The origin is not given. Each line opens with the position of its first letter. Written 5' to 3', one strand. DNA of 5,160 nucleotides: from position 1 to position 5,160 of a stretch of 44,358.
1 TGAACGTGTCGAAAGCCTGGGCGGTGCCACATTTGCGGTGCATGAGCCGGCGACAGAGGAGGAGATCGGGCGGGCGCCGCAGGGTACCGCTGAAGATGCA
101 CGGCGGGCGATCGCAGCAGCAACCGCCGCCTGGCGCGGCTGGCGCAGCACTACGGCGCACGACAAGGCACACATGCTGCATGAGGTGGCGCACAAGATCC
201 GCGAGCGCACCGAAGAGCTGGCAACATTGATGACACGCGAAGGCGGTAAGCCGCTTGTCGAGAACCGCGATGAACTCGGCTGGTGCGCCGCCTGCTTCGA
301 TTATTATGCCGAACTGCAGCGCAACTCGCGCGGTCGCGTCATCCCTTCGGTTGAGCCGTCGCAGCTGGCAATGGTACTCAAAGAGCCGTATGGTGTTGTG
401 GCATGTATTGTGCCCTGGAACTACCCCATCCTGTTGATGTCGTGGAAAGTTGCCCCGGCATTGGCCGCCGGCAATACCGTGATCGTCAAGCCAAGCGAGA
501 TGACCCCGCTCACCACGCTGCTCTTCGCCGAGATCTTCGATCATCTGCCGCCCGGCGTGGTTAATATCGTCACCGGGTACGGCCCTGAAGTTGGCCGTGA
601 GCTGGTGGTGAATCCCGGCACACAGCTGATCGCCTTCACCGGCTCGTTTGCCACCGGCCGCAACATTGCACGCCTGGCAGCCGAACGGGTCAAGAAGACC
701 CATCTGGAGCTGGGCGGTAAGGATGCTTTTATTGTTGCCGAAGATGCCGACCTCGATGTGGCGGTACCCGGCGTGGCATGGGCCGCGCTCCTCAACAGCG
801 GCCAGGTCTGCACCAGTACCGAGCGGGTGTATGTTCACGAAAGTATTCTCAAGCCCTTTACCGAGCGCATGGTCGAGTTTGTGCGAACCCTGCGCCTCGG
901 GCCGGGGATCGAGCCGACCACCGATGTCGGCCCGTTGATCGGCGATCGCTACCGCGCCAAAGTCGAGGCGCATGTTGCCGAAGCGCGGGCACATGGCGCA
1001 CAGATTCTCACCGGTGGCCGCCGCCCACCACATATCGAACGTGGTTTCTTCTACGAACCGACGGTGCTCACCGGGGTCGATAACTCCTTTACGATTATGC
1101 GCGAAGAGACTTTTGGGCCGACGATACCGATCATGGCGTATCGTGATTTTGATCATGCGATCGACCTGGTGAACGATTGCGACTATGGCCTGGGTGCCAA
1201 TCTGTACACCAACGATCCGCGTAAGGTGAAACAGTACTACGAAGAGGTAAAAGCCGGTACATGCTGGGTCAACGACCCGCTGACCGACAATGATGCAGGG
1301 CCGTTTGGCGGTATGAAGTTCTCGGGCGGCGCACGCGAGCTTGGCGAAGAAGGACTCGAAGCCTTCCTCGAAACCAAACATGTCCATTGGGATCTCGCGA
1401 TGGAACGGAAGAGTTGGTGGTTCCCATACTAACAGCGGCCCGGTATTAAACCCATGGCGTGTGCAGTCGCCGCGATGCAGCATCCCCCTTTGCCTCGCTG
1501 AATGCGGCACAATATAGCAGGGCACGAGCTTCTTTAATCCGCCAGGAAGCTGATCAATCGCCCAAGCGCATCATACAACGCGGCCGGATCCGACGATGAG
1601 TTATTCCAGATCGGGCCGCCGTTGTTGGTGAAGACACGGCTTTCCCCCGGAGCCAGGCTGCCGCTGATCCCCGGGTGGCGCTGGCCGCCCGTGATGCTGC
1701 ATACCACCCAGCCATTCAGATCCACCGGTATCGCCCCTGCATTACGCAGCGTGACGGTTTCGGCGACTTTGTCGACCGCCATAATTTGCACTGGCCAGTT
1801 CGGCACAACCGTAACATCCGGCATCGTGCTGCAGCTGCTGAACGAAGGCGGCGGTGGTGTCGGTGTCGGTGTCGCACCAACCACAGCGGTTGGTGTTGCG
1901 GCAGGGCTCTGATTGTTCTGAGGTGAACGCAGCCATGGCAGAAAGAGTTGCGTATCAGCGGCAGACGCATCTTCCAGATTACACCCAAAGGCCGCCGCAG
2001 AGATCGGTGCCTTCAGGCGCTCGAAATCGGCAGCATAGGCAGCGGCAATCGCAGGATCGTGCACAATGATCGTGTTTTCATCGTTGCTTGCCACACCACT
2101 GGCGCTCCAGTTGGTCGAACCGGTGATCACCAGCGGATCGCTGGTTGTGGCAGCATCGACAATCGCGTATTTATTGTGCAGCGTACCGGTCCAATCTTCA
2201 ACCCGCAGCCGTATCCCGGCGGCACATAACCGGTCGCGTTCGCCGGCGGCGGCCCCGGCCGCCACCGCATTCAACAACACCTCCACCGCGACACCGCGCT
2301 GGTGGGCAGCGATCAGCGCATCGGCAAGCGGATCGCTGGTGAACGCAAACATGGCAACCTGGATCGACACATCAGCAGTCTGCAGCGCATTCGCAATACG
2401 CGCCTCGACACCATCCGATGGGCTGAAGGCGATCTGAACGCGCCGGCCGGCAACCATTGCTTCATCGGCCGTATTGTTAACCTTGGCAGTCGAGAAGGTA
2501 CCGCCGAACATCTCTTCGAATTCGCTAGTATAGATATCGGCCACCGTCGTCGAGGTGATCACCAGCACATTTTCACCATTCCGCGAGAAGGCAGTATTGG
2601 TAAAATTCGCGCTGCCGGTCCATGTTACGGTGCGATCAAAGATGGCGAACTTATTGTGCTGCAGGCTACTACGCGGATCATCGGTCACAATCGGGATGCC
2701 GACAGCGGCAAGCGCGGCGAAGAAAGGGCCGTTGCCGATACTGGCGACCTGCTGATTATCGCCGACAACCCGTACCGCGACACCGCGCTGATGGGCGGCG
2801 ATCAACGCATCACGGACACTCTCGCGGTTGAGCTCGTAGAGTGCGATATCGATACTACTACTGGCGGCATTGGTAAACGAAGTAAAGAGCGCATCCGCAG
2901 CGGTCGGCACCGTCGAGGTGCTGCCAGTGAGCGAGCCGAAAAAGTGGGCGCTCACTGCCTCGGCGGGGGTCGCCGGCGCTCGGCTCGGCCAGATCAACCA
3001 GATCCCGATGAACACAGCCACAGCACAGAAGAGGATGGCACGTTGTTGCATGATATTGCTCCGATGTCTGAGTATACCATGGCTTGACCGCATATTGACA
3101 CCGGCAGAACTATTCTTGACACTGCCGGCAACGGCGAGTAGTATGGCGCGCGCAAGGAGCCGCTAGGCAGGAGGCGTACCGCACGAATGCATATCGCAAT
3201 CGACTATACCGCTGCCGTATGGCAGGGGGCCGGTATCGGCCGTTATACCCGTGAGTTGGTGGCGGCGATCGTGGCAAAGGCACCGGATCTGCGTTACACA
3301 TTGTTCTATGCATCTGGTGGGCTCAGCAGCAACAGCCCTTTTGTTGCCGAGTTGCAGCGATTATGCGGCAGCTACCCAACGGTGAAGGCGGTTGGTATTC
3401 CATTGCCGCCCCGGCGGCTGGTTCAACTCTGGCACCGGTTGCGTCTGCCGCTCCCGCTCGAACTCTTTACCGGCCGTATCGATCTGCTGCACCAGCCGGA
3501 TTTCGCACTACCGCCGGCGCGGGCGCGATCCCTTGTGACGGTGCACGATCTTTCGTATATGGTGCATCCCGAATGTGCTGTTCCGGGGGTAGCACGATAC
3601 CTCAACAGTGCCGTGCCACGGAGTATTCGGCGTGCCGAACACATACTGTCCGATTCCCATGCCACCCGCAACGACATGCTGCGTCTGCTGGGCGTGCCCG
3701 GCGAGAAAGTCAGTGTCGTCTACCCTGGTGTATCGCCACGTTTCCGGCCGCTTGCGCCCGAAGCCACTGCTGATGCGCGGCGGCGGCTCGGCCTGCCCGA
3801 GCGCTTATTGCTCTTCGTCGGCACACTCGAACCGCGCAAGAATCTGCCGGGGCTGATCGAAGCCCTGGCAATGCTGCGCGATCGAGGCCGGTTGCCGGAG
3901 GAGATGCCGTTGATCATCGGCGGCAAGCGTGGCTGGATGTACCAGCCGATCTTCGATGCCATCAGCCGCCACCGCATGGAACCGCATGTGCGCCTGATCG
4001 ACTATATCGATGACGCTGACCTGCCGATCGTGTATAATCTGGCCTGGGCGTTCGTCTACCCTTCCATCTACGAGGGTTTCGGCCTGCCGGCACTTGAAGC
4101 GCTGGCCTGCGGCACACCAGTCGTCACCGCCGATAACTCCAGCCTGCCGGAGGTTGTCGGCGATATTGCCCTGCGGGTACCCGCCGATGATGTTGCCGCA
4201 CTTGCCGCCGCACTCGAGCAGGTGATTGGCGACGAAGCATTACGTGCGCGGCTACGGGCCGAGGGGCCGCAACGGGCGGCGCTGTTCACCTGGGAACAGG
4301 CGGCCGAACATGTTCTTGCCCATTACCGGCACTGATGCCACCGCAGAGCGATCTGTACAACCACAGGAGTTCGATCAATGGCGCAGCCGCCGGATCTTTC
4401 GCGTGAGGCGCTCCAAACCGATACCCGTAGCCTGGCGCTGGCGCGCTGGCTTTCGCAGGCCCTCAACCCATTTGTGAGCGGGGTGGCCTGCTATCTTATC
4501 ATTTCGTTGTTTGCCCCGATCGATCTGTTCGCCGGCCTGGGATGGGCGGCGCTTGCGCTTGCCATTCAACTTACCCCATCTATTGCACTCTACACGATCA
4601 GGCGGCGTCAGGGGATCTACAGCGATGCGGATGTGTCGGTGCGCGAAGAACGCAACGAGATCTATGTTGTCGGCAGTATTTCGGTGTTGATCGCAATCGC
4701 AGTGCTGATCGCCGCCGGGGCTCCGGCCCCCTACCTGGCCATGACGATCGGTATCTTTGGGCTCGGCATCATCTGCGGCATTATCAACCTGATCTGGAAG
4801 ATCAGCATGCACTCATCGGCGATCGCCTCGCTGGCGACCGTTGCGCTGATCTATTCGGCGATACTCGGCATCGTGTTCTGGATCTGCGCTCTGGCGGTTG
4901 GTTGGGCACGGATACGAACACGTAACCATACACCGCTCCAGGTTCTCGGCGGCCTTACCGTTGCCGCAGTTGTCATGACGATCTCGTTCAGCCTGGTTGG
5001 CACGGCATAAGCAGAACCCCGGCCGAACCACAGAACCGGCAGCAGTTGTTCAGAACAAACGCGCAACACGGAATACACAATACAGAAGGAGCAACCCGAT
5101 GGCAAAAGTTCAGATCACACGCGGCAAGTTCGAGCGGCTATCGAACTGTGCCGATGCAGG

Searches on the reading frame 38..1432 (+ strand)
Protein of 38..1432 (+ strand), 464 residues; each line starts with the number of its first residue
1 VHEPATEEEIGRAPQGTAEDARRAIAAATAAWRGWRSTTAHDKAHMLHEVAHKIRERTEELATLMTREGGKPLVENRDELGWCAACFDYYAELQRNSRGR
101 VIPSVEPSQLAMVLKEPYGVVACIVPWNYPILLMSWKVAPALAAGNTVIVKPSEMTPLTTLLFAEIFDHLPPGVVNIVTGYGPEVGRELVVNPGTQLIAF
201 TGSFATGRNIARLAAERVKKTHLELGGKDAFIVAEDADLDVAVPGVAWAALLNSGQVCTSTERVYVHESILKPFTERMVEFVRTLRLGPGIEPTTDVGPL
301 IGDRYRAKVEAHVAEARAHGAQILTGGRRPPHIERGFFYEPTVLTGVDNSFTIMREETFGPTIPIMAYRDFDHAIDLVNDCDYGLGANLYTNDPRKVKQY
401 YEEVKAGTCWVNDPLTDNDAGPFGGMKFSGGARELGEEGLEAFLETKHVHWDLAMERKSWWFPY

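Call 15: search_protein_families(library=pfam, proteins=[window:38-1432:+])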
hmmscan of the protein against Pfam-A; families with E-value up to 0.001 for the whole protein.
window:38-1432:+ (464 aa): 1 family
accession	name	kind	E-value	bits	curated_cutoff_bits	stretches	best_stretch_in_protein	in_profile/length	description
PF00171.27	Aldedh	-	5.7e-163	543.2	23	1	2-449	12-461/461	Aldehyde dehydrogenase family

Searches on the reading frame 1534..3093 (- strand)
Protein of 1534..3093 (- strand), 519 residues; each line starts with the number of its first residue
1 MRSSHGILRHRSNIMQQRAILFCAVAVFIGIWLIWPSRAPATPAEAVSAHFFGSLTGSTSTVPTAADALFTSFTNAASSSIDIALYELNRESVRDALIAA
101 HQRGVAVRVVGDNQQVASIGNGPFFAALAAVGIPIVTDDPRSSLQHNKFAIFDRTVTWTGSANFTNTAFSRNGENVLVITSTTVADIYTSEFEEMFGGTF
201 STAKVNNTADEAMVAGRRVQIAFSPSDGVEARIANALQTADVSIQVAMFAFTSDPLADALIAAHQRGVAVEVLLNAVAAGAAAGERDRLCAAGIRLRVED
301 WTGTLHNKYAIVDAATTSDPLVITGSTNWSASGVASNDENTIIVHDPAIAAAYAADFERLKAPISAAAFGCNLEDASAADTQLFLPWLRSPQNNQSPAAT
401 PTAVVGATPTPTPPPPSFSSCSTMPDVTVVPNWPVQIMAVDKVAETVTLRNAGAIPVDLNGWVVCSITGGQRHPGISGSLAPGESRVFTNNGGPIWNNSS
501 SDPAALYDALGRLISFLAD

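Call 15: search_protein_families(library=pfam, proteins=[window:1534-3093:-])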
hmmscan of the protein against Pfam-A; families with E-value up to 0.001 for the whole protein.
window:1534-3093:- (519 aa): 5 families
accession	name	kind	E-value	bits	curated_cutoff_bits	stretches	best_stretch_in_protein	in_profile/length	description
PF13091.12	PLDc_2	-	1.3e-53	180.8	27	2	234-360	2-131/132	PLD-like domain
PF00932.25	LTD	-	2.1e-09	38.2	34.3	1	437-515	10-103/109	Lamin Tail Domain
PF00614.28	PLDc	-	1.7e-05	25.1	21.9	0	145-167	5-27/28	Phospholipase D Active site motif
PF13604.12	AAA_30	-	0.00015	22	27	1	92-133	104-145/191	AAA domain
PF07894.18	SACK1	-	0.00065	19.8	21.4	0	146-196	220-269/274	Scaffolding anchor of CK1 domain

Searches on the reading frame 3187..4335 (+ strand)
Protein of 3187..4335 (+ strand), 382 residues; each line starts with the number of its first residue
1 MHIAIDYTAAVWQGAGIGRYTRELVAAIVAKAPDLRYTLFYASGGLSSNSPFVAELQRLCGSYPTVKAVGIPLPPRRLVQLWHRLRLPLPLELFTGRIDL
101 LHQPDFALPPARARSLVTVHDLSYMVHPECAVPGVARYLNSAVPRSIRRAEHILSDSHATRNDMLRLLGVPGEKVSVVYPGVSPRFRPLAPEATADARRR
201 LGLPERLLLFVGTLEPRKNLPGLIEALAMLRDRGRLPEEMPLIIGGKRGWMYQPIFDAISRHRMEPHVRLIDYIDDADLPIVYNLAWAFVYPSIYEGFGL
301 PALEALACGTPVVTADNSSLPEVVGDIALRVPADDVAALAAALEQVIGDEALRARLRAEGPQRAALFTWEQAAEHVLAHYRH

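Call 15: search_protein_families(library=pfam, proteins=[window:3187-4335:+])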
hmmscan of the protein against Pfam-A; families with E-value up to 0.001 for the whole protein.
window:3187-4335:+ (382 aa): 5 families
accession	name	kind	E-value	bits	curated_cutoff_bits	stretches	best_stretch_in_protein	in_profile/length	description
PF00534.26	Glycos_transf_1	-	7.4e-33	113.9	26.4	1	204-362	14-171/172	Glycosyl transferases group 1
PF13692.12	Glyco_trans_1_4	-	8.8e-26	91.3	27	1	206-349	2-142/142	Glycosyl transferases group 1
PF13439.12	Glyco_transf_4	-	1.6e-12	48.3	28.5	1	16-184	3-168/170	Glycosyltransferase Family 4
PF20706.3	GT4-conflict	-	9.6e-12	45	26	1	198-374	190-383/385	Family 4 Glycosyltransferase in conflict systems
PF13524.12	Glyco_trans_1_2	-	1.8e-07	31.7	25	1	238-377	13-143/144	Glycosyl transferase-like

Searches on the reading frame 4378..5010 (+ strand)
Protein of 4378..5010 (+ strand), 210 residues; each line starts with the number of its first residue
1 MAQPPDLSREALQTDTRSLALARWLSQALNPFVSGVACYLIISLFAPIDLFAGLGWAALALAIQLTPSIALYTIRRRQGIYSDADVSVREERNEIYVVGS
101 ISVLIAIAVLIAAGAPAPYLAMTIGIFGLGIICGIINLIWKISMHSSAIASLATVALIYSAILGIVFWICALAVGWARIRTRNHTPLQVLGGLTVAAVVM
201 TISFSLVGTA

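Call 15: search_protein_families(library=pfam, proteins=[window:4378-5010:+])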
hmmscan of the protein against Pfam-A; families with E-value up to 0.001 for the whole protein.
window:4378-5010:+ (210 aa): 1 family
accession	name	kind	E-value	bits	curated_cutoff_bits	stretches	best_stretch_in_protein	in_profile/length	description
PF01569.27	PAP2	-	0.00024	21.3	27.2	1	143-207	53-125/130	PAP2 superfamily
